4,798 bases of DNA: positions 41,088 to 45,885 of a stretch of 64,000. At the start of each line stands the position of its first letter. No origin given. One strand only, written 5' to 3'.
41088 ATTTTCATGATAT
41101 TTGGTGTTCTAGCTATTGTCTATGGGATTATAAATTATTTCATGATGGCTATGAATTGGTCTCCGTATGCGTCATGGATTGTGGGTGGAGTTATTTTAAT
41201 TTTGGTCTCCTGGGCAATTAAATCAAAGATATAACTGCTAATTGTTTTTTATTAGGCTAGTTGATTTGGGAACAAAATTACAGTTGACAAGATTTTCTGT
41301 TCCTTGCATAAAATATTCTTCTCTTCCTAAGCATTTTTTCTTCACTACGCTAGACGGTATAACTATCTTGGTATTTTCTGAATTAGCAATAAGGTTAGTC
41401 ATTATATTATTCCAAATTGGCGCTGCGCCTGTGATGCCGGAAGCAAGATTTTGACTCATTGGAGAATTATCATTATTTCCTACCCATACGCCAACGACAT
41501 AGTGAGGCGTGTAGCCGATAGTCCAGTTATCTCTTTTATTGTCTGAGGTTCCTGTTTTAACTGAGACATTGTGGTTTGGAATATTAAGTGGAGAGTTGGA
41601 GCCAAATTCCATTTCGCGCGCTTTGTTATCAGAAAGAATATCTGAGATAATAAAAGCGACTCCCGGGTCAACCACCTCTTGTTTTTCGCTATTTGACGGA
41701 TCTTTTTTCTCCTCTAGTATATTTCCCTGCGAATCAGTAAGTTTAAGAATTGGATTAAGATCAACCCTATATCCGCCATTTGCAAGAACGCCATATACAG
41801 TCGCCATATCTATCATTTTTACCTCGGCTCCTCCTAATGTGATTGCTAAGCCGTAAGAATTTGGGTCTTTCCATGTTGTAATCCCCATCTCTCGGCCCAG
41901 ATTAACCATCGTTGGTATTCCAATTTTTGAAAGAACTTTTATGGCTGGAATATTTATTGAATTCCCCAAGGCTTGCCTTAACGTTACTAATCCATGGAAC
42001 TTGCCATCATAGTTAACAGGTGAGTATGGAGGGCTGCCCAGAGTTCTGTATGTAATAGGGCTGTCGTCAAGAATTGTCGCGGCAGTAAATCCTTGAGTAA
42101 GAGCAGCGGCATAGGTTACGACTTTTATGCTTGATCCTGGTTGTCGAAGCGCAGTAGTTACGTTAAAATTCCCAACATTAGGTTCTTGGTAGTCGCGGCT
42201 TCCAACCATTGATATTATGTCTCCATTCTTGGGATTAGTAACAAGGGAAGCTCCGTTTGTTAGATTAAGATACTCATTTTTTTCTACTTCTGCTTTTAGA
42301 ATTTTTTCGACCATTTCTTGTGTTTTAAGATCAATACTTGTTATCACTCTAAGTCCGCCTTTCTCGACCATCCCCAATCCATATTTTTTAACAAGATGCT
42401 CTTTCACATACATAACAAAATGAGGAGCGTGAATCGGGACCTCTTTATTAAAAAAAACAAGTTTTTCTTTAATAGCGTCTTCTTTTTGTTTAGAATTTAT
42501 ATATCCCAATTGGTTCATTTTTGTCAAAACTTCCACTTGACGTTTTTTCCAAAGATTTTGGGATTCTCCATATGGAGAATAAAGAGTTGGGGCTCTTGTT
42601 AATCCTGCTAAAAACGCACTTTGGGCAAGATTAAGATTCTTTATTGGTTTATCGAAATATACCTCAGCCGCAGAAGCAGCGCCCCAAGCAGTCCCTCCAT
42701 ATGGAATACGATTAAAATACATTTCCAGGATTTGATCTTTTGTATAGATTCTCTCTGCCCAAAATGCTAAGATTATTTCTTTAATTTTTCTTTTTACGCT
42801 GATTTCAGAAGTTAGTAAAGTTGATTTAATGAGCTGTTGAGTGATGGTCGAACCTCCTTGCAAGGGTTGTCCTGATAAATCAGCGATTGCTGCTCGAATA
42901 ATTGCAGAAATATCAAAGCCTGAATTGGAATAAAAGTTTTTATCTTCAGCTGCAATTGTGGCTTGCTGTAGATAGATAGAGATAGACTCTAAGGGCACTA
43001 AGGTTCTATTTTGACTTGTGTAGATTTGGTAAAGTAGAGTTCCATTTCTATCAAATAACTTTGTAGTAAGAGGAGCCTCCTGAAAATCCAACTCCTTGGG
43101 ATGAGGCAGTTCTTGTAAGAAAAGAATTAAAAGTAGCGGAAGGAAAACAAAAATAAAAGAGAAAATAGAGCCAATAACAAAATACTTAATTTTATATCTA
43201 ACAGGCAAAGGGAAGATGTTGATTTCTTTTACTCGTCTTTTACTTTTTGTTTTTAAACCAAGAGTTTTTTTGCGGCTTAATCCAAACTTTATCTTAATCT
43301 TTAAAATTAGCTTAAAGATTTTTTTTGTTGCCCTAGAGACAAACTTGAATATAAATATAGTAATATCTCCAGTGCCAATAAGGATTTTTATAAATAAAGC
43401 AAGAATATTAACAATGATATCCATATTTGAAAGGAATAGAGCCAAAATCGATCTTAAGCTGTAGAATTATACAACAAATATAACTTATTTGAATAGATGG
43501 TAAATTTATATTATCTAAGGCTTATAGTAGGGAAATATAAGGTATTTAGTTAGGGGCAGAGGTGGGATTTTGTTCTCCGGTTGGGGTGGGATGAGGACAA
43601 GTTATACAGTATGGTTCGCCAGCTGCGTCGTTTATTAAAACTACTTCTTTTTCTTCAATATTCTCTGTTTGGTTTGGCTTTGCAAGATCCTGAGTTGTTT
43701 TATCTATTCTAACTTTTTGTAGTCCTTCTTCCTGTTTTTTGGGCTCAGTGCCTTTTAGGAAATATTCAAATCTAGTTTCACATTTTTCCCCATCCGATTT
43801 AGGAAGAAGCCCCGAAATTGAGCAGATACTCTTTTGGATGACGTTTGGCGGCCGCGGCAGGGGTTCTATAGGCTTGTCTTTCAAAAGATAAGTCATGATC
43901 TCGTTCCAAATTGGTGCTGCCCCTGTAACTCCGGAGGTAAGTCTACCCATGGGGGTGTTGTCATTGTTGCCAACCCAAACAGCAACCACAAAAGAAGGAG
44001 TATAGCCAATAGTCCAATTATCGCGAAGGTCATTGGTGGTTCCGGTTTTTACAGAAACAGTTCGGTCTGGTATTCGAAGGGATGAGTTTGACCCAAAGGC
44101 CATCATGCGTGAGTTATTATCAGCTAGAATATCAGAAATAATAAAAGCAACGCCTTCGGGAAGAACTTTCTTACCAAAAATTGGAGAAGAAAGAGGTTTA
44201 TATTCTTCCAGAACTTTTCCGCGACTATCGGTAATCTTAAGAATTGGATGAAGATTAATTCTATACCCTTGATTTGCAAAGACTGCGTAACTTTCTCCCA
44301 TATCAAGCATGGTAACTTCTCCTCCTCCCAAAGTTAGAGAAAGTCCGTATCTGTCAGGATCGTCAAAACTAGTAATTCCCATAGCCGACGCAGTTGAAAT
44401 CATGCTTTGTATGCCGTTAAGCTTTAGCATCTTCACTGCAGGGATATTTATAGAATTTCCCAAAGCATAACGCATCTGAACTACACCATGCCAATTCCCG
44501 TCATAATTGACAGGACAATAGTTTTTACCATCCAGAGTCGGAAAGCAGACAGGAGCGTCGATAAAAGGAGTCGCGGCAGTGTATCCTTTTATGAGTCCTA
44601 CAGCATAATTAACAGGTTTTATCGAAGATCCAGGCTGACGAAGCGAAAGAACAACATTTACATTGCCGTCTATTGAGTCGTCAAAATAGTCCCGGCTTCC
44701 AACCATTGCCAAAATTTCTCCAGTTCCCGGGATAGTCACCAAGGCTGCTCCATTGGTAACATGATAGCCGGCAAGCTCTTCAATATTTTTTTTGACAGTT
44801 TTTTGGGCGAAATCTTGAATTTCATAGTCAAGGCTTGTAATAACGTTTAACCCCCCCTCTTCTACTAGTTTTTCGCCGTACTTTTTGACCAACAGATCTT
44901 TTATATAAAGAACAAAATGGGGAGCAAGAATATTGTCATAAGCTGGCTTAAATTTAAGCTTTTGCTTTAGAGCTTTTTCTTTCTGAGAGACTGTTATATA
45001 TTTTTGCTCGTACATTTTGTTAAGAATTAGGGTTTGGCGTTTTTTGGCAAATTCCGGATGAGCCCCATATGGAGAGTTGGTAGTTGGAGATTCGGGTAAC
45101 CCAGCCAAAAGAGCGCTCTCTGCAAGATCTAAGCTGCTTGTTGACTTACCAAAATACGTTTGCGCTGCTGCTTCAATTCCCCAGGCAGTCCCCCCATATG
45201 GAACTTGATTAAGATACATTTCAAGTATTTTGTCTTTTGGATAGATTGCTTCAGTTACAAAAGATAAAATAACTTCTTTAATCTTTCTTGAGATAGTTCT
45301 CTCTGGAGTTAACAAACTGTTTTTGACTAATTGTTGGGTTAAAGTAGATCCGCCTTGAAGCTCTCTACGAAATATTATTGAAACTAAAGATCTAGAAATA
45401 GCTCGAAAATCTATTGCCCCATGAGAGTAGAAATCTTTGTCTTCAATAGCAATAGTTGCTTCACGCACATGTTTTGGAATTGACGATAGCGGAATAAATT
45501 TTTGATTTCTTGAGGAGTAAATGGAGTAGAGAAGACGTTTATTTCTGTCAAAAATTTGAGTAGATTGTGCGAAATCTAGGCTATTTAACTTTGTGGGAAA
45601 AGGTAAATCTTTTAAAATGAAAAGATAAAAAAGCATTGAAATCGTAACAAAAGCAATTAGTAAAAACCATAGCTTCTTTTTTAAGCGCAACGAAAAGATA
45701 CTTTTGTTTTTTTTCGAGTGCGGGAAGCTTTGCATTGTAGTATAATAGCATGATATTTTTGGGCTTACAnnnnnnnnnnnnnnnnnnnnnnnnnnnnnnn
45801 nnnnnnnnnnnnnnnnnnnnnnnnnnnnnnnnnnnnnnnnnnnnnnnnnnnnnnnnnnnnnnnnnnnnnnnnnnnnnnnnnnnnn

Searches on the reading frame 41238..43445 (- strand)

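Call 76: search_protein_families(library=pfam, proteins=[window:41238-43445:-], max_evalue=0.0001)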
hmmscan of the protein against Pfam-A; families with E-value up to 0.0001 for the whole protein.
window:41238-43445:- (735 aa): 2 families
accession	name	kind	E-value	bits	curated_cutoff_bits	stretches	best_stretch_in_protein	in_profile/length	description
PF00912.28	Transgly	-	2.7e-58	196.7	27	1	135-310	2-177/178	Transglycosylase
PF00905.27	Transpeptidase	-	3.8e-24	85.9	22.1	1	399-682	2-298/299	Penicillin binding protein transpeptidase domain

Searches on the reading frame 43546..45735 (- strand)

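Call 76: search_protein_families(library=pfam, proteins=[window:43546-45735:-], max_evalue=0.0001)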
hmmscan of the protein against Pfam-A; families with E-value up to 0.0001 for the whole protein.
window:43546-45735:- (729 aa): 2 families
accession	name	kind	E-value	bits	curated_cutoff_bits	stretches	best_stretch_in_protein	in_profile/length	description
PF00912.28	Transgly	-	1e-58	198.1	27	1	68-241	4-177/178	Transglycosylase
PF00905.27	Transpeptidase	-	1.1e-15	58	22.1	1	329-614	1-298/299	Penicillin binding protein transpeptidase domain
